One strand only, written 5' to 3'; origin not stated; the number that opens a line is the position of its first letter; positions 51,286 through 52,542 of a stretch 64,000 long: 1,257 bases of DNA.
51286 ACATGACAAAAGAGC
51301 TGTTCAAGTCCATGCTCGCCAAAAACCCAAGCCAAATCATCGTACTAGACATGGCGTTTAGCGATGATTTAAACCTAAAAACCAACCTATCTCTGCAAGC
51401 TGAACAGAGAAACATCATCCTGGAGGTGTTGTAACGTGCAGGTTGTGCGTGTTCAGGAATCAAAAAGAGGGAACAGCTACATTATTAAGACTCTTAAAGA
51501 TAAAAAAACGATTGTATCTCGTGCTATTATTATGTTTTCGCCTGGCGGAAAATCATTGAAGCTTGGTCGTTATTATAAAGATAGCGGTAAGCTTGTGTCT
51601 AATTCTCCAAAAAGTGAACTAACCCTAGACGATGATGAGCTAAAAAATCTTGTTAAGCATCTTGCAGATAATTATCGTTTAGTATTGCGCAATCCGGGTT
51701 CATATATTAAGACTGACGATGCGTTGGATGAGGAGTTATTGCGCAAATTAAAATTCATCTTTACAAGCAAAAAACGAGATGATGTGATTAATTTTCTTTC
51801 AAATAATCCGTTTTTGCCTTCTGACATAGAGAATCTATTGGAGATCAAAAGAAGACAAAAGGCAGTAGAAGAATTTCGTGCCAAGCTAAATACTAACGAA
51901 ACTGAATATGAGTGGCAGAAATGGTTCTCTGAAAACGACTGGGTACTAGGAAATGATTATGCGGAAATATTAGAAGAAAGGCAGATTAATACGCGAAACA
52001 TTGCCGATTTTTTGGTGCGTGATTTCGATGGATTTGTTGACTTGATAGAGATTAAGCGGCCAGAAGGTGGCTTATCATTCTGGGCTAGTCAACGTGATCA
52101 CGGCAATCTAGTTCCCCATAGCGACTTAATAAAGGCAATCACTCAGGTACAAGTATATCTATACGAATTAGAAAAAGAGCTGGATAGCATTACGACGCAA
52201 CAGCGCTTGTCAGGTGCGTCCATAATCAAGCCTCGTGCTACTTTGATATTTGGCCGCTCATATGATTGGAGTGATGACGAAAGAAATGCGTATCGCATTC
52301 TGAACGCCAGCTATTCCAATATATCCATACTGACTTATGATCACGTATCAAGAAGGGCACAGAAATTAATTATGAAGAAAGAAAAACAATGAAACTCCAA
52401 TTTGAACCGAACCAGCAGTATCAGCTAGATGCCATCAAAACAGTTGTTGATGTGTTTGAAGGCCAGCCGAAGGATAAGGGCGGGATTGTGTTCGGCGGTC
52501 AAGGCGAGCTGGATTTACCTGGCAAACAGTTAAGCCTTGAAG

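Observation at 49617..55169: Type III R-M operon with a Shedu-type (DUF4263) nuclease gene translationally coupled between mod and res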

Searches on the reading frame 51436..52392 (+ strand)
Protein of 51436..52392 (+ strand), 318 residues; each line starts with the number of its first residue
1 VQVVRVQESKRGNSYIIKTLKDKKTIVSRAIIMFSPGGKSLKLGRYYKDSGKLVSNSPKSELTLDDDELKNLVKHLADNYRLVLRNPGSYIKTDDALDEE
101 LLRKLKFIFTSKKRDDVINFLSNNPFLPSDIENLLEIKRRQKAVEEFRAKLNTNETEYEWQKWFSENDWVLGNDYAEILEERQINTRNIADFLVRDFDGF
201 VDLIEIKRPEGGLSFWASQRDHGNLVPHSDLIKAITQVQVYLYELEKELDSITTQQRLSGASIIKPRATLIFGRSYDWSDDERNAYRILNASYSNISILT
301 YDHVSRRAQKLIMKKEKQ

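Call 5: search_protein_families(library=pfam, proteins=[window:51436-52392:+], max_evalue=0.01)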
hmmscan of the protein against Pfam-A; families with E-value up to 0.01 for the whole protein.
window:51436-52392:+ (318 aa): 1 family
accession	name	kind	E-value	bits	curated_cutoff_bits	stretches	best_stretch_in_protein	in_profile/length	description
PF14082.12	SduA_C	-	1.2e-22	81.2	27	1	155-303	2-157/159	Shedu protein SduA, C-terminal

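Call 6: search_protein_families(library=padloc, proteins=[window:51436-52392:+], max_evalue=0.01)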
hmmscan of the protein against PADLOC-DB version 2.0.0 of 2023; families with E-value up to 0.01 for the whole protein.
window:51436-52392:+ (318 aa): 21 families
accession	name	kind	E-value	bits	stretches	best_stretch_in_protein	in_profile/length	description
PDLC00385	SduA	-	7.1e-107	355.5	1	17-315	9-317/319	DUF4263 domain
PDLC00402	SduA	-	2.9e-30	103.6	1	39-313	50-332/354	DUF4263 domain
PDLC00390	SduA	-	1.4e-23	81.7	1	136-310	151-332/339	DUF4263 domain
PDLC00388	SduA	-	9.3e-20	69.1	1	134-316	197-397/402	DUF4263 domain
PDLC00394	SduA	-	6.2e-19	66.3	1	9-317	48-388/392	DUF4263 domain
PDLC00391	SduA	-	3.3e-18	64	1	105-313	155-400/402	DUF4263 domain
PDLC00399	SduA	-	1.1e-17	62.4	1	46-312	98-368/375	DUF4263 domain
PDLC00405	SduA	-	6e-17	60.1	1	141-312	141-309/323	DUF4263 domain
PDLC00400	SduA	-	6.5e-15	53.3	1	113-312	84-293/308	DUF4263 domain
PDLC00384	SduA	-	9.5e-15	52.3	1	143-311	277-455/476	DUF4263 domain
PDLC00389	SduA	-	3.4e-14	51.2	1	137-313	207-376/383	DUF4263 domain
PDLC00380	SduA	-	1.9e-13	47.8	1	141-309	284-462/480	DUF4263 domain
PDLC00401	SduA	-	2.6e-13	48.1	1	133-312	217-397/404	DUF4263 domain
PDLC00392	SduA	-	5.4e-13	46.9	1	40-316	79-393/396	DUF4263 domain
PDLC00382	SduA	-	3.6e-12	44.4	1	57-312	47-320/336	DUF4263 domain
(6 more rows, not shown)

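Call 7: search_protein_families(library=ncbifam, proteins=[window:51436-52392:+], max_evalue=0.01)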
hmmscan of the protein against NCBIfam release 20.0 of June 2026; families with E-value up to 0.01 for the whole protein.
window:51436-52392:+ (318 aa): 0 families

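Call 13: find_homologous_proteins(query=window:51436-52389:+, max_evalue=0.00001)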
Query window:51436-52389:+ (318 aa): 1177 proteins with E <= 0.00001 among 2844 candidates; the best 120 are listed.
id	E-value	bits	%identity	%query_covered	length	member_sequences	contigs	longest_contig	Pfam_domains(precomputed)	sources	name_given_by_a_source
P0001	2.6e-204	695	100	100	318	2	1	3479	PF14082.13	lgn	-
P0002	1.7e-115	403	58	98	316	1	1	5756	PF14082.13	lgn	-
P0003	3.7e-104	366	54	95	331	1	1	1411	PF14082.13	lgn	-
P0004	5.4e-104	365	57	88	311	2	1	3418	PF14082.13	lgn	-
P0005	1.3e-102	361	55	97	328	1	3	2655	PF14082.13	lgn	-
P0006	6.6e-98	345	53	99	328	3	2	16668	PF14082.13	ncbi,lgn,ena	-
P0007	1.2e-96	341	53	97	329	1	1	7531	PF14082.13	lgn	-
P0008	2.7e-94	334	53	86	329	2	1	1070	PF14082.13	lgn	-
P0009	3.4e-94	333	50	97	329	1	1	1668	PF14082.13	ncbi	-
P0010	4.1e-94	333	50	100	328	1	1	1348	PF14082.13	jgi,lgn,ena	-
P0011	1.0e-93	332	50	97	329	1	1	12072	PF14082.13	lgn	-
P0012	1.2e-92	328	50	97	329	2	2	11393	PF14082.13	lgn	-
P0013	1.2e-92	328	50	97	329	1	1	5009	PF14082.13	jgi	jgi:hypothetical protein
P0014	1.9e-92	328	49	97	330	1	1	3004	PF14082.13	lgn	-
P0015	5.2e-92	326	49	97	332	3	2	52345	PF14082.13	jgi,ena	-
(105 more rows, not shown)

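Call 16: find_related_loci(query=A1, collection=genome_contigs, flank=10000)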
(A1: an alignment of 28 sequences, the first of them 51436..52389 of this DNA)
Query A1 (318 aa) in genome_contigs; peptide patterns used: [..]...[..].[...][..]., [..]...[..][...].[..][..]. (x = any residue, [..] = any of these).
338 stretches matched a pattern; 187 encode a relative of the query (tblastn E <= 1e-3); the best 80 are kept; 80 distinct loci.
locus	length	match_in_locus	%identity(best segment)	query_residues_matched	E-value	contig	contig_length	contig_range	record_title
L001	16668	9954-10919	53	1-315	5e-105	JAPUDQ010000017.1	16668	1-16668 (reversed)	MAG: Candidatus Saccharibacteria bacterium isolate labscale reactor_MAG3 NODE_2440_length_16668_cov_8.177090, whole geno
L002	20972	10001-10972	49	1-310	1e-99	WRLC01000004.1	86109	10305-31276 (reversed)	MAG: Candidatus Saccharibacteria bacterium isolate Th196P3bin140 Ga0099364_10000277, whole genome shotgun sequence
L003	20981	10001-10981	46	1-317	9e-97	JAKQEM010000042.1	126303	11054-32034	MAG: bacterium isolate USDE_maxbin.105 k141_593928, whole genome shotgun sequence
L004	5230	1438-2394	45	2-312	5e-94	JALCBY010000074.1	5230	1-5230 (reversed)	MAG: Hyphomicrobiaceae bacterium isolate IB1_shallow_maxbin_bins.tsv.006 NODE_1316_length_5230_cov_21.698164, whole geno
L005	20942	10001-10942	46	6-312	1e-91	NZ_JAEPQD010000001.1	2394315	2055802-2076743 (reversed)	MAG: Parvibaculum sp. isolate HXMU1428-15 NODE_1_length_2394315_cov_8.499357, whole genome shotgun sequence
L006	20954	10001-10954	45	6-316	8e-90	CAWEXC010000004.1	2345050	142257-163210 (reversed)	MAG: uncultured Solirubrobacterales bacterium isolate MFD06092.bin.2.129 genome assembly, contig: contig_7283, whole gen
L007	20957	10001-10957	47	6-318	8e-90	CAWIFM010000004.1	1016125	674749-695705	MAG: uncultured Solirubrobacteraceae bacterium isolate MFD03602.bin.1.61 genome assembly, contig: contig_4060, whole gen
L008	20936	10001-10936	47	6-312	9e-90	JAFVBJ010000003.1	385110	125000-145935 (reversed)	Candidatus Saccharibacteria bacterium isolate RGIG5016 Roe_deer_Rumen-5__c4791, whole genome shotgun sequence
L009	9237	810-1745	48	6-312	7e-89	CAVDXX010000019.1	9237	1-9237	bacterium isolate H07633-L1_cleanbin_000032 genome assembly, contig: Spades_H07633-L1_contig_4201, whole genome shotgun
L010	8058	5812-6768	44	9-317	2e-88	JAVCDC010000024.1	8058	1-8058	MAG: Candidatus Tritonobacter lacicola isolate MAG_3300035698_867 Ga0374944_519736, whole genome shotgun sequence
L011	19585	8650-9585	47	6-312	1e-87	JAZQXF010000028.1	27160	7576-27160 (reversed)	MAG: Candidatus Nanosyncoccus sp. isolate T1900045162_TC20190156.MAGScoT_cleanbin_000032 SGB_5090_k141_1441402, whole ge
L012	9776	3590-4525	45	6-312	2e-87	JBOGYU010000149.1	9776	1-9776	MAG: Solirubrobacteraceae bacterium isolate SD8036_metabat2.bin.37_sub NODE_3471_length_9776_cov_3.956783, whole genome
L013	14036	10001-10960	44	1-312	3e-87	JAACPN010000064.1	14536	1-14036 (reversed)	MAG: Legionella sp. isolate CG_2015-02_43_12 CG_2015-02_curated_scaffold_3636, whole genome shotgun sequence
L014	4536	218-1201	45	1-318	3e-87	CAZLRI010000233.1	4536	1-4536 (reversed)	MAG TPA_asm: uncultured Pseudobdellovibrionaceae bacterium isolate SRP118108_co3_155 genome assembly, contig: NODE_23029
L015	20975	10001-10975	43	3-318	1e-86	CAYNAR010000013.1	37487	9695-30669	MAG TPA_asm: uncultured Gammaproteobacteria bacterium isolate SRP263991_co2_512 genome assembly, contig: NODE_978_length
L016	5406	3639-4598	43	2-312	5e-87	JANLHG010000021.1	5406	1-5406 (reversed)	MAG: Patescibacteria group bacterium isolate P6-11 k99_72289, whole genome shotgun sequence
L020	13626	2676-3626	45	1-312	2e-86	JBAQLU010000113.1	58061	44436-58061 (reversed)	MAG: Thermodesulfovibrionales bacterium isolate MFD12052_ilm_asm_bin4 k127_16858, whole genome shotgun sequence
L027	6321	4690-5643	42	3-312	4e-86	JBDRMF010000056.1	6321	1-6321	MAG: Patescibacteria group bacterium isolate MEGAHIT-group-1.819 k141_5713068, whole genome shotgun sequence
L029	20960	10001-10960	42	3-312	2e-85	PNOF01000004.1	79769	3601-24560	MAG: Syntrophus sp. (in: bacteria) isolate SW.3.55 SW_1000147_79769, whole genome shotgun sequence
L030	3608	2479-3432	43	3-312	7e-86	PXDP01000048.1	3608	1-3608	MAG: PVC group bacterium isolate T3Sed10_339R1 T3-Sed10-C78657, whole genome shotgun sequence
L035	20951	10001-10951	44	6-312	6e-85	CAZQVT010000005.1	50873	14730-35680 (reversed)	MAG TPA_asm: uncultured Candidatus Saccharibacteria bacterium isolate SRP285395_co1_397 genome assembly, contig: NODE_82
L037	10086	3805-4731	46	6-312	6e-84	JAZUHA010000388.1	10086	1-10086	MAG: Acutalibacteraceae bacterium isolate T1900045280_TH20190050.MAGScoT_cleanbin_000015 SGB_5939_k141_2846196, whole ge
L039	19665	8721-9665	43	6-312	1e-83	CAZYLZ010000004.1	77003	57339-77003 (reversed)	MAG TPA_asm: uncultured Candidatus Saccharibacteria bacterium isolate SRP278252_co1_807 genome assembly, contig: NODE_37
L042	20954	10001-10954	44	1-312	1e-83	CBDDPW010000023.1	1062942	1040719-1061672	MAG: Candidatus Poribacteria bacterium isolate 3f36937d-8c17-4172-b0cd-efb7b76609bb genome assembly, contig: contig_23,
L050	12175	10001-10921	41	16-312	3e-82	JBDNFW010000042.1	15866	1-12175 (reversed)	MAG: Gammaproteobacteria bacterium isolate concoct.158.ELB k141_794912, whole genome shotgun sequence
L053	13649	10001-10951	43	1-312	4e-82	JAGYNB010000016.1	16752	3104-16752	MAG: Candidatus Omnitrophota bacterium isolate M55B134 16, whole genome shotgun sequence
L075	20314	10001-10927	45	6-312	6e-80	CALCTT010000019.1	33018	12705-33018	MAG TPA_asm: uncultured Clostridia bacterium isolate SRR6425795_bin.14_CONCOCT_v1.1_MAG genome assembly, contig: ERZ1767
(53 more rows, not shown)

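Call 18: find_encoding_contigs(protein=P0002, flank=10000, max_places=4)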
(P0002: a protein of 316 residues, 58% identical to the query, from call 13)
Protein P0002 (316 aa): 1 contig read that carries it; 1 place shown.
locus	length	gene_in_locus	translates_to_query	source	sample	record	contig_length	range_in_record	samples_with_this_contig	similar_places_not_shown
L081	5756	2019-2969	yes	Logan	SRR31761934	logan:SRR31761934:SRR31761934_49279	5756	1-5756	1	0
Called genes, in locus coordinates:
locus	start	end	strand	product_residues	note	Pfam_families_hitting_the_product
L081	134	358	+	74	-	-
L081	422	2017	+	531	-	PF01555:N6_N4_Mtase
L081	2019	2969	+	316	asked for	PF14082:SduA_C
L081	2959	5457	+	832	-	PF04851:ResIII, PF00270:DEAD (faint)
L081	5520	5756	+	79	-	?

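Call 19: find_encoding_contigs(protein=P0007, flank=10000, max_places=4)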
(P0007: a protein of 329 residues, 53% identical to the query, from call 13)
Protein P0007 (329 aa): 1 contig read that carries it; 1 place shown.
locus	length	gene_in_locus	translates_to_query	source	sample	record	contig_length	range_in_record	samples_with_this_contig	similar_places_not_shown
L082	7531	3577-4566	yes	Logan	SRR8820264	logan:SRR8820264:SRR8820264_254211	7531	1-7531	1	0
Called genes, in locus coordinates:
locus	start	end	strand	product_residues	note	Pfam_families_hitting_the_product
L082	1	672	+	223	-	?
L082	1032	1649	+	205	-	-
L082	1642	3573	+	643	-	PF01555:N6_N4_Mtase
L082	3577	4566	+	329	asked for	PF14082:SduA_C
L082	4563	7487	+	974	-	PF00270:DEAD (weak), PF02562:PhoH (faint), PF04851:ResIII, PF19778:RE_endonuc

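Call 20: find_encoding_contigs(protein=P0011, flank=10000, max_places=4)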
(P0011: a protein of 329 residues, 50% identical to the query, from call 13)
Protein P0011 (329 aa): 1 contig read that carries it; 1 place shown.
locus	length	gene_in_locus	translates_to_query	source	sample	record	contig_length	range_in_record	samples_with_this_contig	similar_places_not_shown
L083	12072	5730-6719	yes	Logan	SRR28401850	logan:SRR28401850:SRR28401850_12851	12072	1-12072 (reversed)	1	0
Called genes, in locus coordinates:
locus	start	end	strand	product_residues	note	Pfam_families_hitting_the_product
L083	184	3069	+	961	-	PF13872:AAA_34, PF00176:SNF2-rel_dom, PF00270:DEAD, PF04851:ResIII, PF00271:Helicase_C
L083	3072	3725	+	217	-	-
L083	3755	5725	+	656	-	PF01555:N6_N4_Mtase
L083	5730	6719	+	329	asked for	PF14082:SduA_C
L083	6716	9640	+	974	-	PF00270:DEAD, PF04851:ResIII, PF19778:RE_endonuc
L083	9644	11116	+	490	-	PF11074:DUF2779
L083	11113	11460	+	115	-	-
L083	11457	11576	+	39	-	-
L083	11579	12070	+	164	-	?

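Call 21: find_encoding_contigs(protein=P0015, flank=10000, max_places=4)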
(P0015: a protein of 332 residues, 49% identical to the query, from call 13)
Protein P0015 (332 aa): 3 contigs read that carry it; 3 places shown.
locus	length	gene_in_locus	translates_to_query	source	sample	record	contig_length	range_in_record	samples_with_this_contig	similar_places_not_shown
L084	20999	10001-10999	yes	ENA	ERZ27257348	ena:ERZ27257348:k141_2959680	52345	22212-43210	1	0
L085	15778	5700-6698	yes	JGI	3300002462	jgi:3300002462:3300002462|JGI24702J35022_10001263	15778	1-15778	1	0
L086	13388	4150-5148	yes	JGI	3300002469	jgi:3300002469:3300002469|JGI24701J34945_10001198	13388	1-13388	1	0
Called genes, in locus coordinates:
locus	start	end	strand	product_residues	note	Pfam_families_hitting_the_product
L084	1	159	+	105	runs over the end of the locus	-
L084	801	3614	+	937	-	PF00133:tRNA-synt_1, PF09334:tRNA-synt_1g, PF13603:tRNA-synt_1_2 (weak), PF00133:tRNA-synt_1, PF09334:tRNA-synt_1g (weak), PF08264:Anticodon_1, PF10458:Val_tRNA-synt_C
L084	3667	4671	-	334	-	-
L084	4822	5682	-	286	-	PF01435:Peptidase_M48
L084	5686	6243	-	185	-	PF04011:LemA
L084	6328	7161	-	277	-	PF01844:HNH (weak)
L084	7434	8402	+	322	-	-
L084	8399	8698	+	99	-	PF14213:DUF4325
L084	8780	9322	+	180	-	PF01420:Methylase_S (weak)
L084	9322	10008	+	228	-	PF13643:DUF4145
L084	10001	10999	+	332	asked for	PF14082:SduA_C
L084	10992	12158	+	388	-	PF01420:Methylase_S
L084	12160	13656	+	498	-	PF12161:HsdM_N, PF01170:UPF0020 (faint), PF02384:N6_Mtase, PF07669:Eco57I (weak)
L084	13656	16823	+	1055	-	PF04313:HSDR_N, PF00270:DEAD (weak), PF04851:ResIII, PF18766:SWI2_SNF2, PF22679:T1R_D3-like, PF11867:T1RH-like_C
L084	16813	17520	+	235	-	PF01863:YgjP-like, PF08325:WLM (weak)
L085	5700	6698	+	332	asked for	PF14082:SduA_C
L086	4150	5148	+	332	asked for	PF14082:SduA_C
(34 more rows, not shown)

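Call 24: search_protein_families(library=pfam, proteins=[L027:2346-4682:+, L030:18-2471:+, L037:1302-3779:+, L039:6702-8702:+, L075:8896-9978:+, L013:6899-9973:+, L050:6496-9939:+, L009:1786-3975:+, L008:9207-9977:+, L008:10958-11923:+], max_evalue=0.001)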
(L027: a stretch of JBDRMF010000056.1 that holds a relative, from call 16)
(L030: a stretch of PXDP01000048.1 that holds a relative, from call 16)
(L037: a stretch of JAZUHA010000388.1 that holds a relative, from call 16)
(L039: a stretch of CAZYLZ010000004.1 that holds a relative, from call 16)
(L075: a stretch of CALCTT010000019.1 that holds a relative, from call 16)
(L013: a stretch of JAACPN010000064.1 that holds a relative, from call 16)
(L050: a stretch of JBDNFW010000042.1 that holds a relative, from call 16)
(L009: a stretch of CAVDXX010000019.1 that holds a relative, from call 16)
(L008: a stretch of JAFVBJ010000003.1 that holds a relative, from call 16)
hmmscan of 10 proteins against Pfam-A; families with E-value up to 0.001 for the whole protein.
L027:2346-4682:+ (779 aa): 2 families
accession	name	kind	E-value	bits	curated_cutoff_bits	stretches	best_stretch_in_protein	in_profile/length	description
PF04851.21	ResIII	-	1.3e-14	54.9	22.5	1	1-191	2-163/164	Type III restriction enzyme, res subunit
PF18766.7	SWI2_SNF2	-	0.00014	22.1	26.7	1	37-193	27-158/221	SWI2/SNF2 ATPase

L030:18-2471:+ (818 aa): 1 family
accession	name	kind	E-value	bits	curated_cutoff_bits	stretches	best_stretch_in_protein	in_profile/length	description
PF04851.21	ResIII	-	1.7e-11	44.7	22.5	1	18-195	8-139/164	Type III restriction enzyme, res subunit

L037:1302-3779:+ (826 aa): 3 families
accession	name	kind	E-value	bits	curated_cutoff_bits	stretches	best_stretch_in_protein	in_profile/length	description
PF02384.22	N6_Mtase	-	8.9e-32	111.1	20.4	1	291-534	16-253/311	N-6 DNA Methylase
PF20473.4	MmeI_Mtase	-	5.2e-05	23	27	1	320-379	20-85/259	MmeI, DNA-methyltransferase domain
PF01170.24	UPF0020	-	0.00086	19.5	22.3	0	311-412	20-131/197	RMKL-like, methyltransferase domain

L039:6702-8702:+ (667 aa): 4 families
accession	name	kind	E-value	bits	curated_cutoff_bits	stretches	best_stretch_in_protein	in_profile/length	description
PF03483.22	B3_4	-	4.1e-56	189.7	29.3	1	137-316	1-174/174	B3/4 domain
PF03147.19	FDX-ACB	-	6.1e-19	68.7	31.1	1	579-666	1-93/94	Ferredoxin-fold anticodon binding domain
PF03484.21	B5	-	6.9e-14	52.2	28.6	1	335-397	1-67/67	tRNA synthetase B5 domain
PF17759.6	tRNA_synthFbeta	-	1.3e-08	35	22.4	1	405-501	5-117/214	Phenylalanyl tRNA synthetase beta chain CLM domain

L075:8896-9978:+ (361 aa): 1 family
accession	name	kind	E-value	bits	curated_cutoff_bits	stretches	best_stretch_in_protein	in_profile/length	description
PF01420.25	Methylase_S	-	4.3e-18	66.5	22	2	204-354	3-155/168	Type I restriction modification DNA specificity domain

L013:6899-9973:+ (1025 aa): 5 families
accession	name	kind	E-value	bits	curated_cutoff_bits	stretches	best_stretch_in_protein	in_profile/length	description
PF11867.13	T1RH-like_C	-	1.5e-127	426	26.8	1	700-1020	2-328/329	Type I restriction enzyme HindI endonuclease subunit-like, C-terminal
PF18766.7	SWI2_SNF2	-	4.5e-78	262.3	26.7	1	267-512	1-218/221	SWI2/SNF2 ATPase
PF04313.20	HSDR_N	-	3.9e-50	170.9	25.1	1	2-209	2-198/198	Type I restriction enzyme R protein N terminus (HSDR_N)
PF22679.2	T1R_D3-like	-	8.7e-24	85.2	27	1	610-682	82-156/158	Type I restriction enzyme subunit R domain 3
PF04851.21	ResIII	-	2.2e-20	73.7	22.5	1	274-447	9-163/164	Type III restriction enzyme, res subunit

L050:6496-9939:+ (1148 aa): 4 families
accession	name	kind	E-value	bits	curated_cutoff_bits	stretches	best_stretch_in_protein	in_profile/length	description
PF00501.34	AMP-binding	-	4.5e-61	207.2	29.9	1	660-1007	36-384/384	AMP-binding enzyme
PF01553.26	Acyltransferase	-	1.9e-22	79.9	23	1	432-555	1-131/132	Acyltransferase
PF07690.21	MFS_1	-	2.2e-15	56.9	33.4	1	49-374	35-342/347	Major Facilitator Superfamily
PF05977.19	MFS_3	-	1e-06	28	27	1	48-364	47-345/524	Transmembrane secretion effector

L009:1786-3975:+ (730 aa): 3 families
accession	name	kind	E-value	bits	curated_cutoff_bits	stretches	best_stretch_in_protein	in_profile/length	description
PF03235.19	GmrSD_N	-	2.9e-36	125.9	33.2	1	9-218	2-199/199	GmrSD restriction endonuclease, N-terminal domain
PF07510.16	GmrSD_C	-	2.9e-24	86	23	1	415-547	1-137/138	GmrSD restriction endonucleases, C-terminal domain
PF14267.11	DUF4357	-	3e-09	37.1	38.4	1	635-685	6-54/54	Domain of unknown function (DUF4357)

L008:9207-9977:+ (257 aa): 7 families
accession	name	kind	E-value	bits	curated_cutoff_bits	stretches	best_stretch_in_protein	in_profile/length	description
PF01555.25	N6_N4_Mtase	-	2.7e-25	90.1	26.7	2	5-92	125-215/221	DNA methylase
PF01170.24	UPF0020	-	4.1e-09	36.9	22.3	1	57-143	27-136/197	RMKL-like, methyltransferase domain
PF08241.18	Methyltransf_11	-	3.1e-07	31.4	21.2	1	68-134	6-66/95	Methyltransferase domain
PF13847.12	Methyltransf_31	-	1.3e-06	28.6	27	1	57-186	2-110/145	Methyltransferase domain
PF13649.12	Methyltransf_25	-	7.9e-06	26.9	27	1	62-134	1-70/97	Methyltransferase domain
PF02475.24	TRM5-TYW2_MTfase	-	1.6e-05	25.4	28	1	49-123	27-101/164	TRM5/TYW2 methyltransferase domain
PF09445.16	Methyltransf_15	-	0.00081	19.4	22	0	61-169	3-113/165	RNA cap guanine-N2 methyltransferase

L008:10958-11923:+ (322 aa): 0 families
